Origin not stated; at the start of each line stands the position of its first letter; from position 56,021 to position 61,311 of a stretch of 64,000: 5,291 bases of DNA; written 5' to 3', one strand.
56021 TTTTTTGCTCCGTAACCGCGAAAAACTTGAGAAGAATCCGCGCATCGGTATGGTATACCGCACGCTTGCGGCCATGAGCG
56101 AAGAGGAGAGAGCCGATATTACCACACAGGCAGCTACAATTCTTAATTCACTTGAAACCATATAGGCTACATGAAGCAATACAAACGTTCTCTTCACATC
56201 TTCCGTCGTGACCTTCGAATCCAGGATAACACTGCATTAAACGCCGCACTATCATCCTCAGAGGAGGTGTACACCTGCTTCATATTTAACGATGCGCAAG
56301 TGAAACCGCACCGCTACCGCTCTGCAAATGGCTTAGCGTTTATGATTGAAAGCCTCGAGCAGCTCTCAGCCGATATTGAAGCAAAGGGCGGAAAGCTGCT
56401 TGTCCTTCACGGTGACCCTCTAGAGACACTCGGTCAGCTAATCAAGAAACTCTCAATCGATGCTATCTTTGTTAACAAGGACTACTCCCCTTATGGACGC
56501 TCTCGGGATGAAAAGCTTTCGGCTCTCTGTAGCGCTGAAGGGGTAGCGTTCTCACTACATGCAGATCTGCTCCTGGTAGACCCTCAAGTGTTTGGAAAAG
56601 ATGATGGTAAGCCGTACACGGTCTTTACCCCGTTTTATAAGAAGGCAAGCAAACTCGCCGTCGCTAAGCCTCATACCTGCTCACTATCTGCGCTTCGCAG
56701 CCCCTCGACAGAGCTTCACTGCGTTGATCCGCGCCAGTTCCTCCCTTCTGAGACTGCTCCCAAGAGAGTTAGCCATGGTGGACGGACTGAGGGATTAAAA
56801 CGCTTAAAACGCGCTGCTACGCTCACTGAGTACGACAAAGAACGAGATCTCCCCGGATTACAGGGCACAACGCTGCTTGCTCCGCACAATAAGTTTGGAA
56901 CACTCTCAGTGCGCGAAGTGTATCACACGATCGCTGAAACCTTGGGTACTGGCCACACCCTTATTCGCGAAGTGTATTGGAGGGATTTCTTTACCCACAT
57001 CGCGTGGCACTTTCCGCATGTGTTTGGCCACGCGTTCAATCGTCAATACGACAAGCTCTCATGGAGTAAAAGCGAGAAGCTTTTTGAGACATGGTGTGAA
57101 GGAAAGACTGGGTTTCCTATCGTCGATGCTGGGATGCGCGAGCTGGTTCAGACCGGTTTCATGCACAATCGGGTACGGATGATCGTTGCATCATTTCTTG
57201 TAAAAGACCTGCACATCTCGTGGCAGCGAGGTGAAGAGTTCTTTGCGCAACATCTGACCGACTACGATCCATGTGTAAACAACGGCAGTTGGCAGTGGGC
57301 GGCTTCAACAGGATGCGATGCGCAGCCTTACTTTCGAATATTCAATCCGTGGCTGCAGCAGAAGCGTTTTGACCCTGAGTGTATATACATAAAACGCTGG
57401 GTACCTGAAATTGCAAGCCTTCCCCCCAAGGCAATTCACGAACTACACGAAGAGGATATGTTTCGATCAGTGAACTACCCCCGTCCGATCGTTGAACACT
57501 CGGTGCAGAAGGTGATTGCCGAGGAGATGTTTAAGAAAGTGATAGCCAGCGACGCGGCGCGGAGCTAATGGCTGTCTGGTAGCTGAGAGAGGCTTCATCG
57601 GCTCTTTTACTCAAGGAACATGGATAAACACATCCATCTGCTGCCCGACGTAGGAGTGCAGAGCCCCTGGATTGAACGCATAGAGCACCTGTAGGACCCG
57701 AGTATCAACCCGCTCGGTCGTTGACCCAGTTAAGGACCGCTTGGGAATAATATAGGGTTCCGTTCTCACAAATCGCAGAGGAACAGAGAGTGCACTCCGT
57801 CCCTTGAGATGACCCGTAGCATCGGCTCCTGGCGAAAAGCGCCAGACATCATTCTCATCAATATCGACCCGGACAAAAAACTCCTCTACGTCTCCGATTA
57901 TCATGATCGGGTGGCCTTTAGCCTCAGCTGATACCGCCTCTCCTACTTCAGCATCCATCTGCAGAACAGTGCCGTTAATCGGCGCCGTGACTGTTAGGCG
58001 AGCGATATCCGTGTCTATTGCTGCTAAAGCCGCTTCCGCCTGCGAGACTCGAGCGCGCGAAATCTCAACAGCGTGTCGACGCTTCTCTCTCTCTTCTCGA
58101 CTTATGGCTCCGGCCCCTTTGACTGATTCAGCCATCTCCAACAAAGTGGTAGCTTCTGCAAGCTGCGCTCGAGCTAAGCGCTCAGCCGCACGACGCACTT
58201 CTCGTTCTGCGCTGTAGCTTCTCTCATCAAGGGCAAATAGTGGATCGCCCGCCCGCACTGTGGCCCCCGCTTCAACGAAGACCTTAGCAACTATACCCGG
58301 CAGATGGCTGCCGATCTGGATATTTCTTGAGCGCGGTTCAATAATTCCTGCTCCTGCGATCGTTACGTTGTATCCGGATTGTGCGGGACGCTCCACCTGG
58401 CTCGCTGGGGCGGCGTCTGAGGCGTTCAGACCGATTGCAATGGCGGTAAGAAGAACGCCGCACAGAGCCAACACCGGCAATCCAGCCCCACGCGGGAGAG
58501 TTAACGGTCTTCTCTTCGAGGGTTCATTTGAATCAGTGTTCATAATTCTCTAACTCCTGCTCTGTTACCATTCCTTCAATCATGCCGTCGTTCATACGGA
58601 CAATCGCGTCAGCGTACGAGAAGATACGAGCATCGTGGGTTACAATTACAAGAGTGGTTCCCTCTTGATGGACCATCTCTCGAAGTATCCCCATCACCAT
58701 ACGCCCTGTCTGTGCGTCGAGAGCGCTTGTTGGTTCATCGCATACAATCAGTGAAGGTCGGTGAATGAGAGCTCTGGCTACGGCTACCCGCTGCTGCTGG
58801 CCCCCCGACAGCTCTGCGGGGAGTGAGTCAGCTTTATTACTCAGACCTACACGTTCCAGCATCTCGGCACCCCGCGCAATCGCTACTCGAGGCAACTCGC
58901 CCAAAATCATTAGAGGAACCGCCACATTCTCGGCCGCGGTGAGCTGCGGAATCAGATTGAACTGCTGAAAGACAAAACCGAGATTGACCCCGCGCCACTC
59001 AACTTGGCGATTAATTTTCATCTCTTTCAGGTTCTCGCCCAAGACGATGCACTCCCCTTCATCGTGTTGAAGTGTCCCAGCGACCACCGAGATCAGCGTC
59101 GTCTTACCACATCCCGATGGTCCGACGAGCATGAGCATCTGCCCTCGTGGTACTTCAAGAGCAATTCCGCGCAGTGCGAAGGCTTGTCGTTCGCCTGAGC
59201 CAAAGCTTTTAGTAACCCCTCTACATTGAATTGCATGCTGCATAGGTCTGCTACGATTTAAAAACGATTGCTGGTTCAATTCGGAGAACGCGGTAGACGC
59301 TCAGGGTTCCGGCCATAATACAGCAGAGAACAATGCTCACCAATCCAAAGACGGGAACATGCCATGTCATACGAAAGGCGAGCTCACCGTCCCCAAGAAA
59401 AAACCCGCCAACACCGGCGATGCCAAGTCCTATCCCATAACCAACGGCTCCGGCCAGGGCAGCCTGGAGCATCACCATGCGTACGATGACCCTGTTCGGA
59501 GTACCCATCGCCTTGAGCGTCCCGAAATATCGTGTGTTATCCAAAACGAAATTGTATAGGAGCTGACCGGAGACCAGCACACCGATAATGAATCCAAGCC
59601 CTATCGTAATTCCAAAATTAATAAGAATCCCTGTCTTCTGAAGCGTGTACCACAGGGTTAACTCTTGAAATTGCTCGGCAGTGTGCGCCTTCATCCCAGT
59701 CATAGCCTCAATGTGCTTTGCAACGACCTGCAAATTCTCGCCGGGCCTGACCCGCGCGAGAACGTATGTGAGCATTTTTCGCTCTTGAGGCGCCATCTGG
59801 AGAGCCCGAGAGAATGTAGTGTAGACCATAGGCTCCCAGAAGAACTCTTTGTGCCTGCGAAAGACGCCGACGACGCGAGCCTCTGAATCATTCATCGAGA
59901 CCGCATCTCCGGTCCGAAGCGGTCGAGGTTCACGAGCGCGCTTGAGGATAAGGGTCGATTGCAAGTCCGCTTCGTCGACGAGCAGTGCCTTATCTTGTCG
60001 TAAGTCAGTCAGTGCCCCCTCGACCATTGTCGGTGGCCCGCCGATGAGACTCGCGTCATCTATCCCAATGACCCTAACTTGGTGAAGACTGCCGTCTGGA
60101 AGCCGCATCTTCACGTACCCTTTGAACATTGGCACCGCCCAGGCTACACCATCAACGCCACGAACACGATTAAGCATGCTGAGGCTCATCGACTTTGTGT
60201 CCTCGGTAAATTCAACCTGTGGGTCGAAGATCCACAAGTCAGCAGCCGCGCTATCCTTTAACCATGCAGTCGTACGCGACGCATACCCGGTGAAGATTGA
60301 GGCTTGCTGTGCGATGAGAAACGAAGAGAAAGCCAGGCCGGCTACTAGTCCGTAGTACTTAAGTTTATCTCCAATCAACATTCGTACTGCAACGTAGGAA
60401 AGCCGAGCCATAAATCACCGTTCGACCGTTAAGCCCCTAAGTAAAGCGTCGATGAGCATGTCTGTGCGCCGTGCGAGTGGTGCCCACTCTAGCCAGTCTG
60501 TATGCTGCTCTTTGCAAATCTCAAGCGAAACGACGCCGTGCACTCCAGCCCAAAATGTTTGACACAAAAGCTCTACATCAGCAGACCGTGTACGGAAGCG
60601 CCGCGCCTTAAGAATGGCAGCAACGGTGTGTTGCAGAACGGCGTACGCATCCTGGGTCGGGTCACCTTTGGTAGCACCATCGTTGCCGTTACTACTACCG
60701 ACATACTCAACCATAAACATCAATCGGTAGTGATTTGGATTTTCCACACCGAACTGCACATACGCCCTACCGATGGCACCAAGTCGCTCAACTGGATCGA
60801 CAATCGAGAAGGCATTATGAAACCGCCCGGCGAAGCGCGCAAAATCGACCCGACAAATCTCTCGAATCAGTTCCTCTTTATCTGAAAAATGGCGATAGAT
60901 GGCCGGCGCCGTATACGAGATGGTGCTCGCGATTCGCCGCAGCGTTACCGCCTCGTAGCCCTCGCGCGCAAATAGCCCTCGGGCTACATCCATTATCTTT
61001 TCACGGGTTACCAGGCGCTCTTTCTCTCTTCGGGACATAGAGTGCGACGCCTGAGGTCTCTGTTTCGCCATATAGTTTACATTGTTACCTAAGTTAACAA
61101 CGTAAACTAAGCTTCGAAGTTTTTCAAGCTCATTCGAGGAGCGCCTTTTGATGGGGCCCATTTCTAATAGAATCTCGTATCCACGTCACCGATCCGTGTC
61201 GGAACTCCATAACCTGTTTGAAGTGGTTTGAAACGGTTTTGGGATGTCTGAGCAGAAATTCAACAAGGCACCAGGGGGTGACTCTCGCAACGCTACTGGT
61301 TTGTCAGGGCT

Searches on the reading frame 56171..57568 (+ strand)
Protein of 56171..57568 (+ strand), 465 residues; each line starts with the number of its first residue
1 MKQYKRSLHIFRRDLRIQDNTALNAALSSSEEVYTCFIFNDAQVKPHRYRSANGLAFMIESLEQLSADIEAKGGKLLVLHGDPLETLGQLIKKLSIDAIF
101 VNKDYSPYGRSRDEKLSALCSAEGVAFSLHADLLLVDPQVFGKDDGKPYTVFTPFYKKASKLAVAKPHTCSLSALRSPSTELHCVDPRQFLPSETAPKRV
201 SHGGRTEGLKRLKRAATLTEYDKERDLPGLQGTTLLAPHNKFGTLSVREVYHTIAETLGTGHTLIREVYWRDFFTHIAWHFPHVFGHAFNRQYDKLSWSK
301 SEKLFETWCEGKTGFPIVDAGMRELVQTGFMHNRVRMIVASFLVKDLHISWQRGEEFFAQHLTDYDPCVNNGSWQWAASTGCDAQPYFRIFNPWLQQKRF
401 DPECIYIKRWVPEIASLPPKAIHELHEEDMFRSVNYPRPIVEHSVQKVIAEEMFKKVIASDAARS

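Call 9: search_protein_families(library=pfam, proteins=[window:56171-57568:+], max_evalue=0.001)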
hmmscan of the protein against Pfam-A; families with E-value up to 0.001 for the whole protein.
window:56171-57568:+ (465 aa): 2 families
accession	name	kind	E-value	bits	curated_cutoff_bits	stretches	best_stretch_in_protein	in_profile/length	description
PF03441.19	FAD_binding_7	-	4.1e-79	265.2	27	1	265-455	2-202/203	FAD binding domain of DNA photolyase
PF00875.24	DNA_photolyase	-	3.7e-43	147.7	26.6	1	8-162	2-155/164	DNA photolyase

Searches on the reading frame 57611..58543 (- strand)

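Call 46: search_protein_families(library=pfam, proteins=[window:57611-58543:-], max_evalue=0.001)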
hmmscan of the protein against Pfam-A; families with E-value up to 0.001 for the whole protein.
window:57611-58543:- (310 aa): 4 families
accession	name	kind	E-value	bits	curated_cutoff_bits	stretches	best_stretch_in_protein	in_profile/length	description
PF16576.10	HlyD_D23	-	3.1e-12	46.7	30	1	72-247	17-170/214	Barrel-sandwich domain of CusB or HlyD membrane-fusion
PF13437.12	HlyD_3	-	8.9e-09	36.5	22.2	1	184-261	1-76/106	HlyD family secretion protein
PF00364.28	Biotin_lipoyl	-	1e-06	28.9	22.1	0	75-105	43-73/73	Biotin-requiring enzyme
PF13533.13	Biotin_lipoyl_2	-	4.6e-06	26.8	29.8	1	79-106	5-32/32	Biotin-lipoyl like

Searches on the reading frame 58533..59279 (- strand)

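Call 46: search_protein_families(library=pfam, proteins=[window:58533-59279:-], max_evalue=0.001)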
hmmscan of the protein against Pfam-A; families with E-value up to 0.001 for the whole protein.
window:58533-59279:- (248 aa): 9 families
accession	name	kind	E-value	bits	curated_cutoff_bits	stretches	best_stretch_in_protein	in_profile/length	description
PF00005.33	ABC_tran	-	2.6e-33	116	25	1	36-185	1-137/137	ABC transporter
PF02463.25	SMC_N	-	1.9e-07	31.2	40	1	134-230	120-212/220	RecF/RecN/SMC N terminal domain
PF13304.12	AAA_21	-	3.6e-06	27.7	27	0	155-218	236-301/304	AAA domain, putative AbiEii toxin, Type IV TA system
PF03215.21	Rad17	-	2.2e-05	24.9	23.8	1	36-96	35-93/186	Rad17 P-loop domain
PF00004.35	AAA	-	4.3e-05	24.4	21.2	1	49-100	1-43/131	ATPase family associated with various cellular activities (AAA)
PF13191.12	AAA_16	-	7.7e-05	23.7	32.6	1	42-182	18-140/167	AAA ATPase domain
PF07728.20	AAA_5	-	0.0001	22.8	22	1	49-96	2-49/139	AAA domain (dynein-related subfamily)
PF13604.12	AAA_30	-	0.00056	20.1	27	0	45-84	17-56/191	AAA domain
PF13481.12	AAA_25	-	0.00083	19.5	27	0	43-67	30-54/195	AAA domain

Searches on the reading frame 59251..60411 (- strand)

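Call 46: search_protein_families(library=pfam, proteins=[window:59251-60411:-], max_evalue=0.001)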
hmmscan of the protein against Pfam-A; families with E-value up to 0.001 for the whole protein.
window:59251-60411:- (386 aa): 2 families
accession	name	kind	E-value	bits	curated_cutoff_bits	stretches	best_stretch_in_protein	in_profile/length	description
PF02687.27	FtsX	-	9.3e-11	42.3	25.5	1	269-380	3-120/120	FtsX-like permease C-terminal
PF12704.14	MacB_PCD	-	6.6e-10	40.1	27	1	24-236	6-206/207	MacB-like periplasmic core domain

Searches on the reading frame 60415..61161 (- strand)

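Call 46: search_protein_families(library=pfam, proteins=[window:60415-61161:-], max_evalue=0.001)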
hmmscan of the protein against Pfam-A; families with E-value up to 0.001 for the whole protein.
window:60415-61161:- (248 aa): 2 families
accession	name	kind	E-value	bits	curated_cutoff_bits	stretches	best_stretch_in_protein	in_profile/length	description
PF00440.29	TetR_N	-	9.1e-16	57.8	24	1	56-102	1-47/47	Bacterial regulatory proteins, tetR family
PF13305.11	TetR_C_33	-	1.3e-12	48.6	26.8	1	128-216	2-83/103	Tetracyclin repressor-like, C-terminal domain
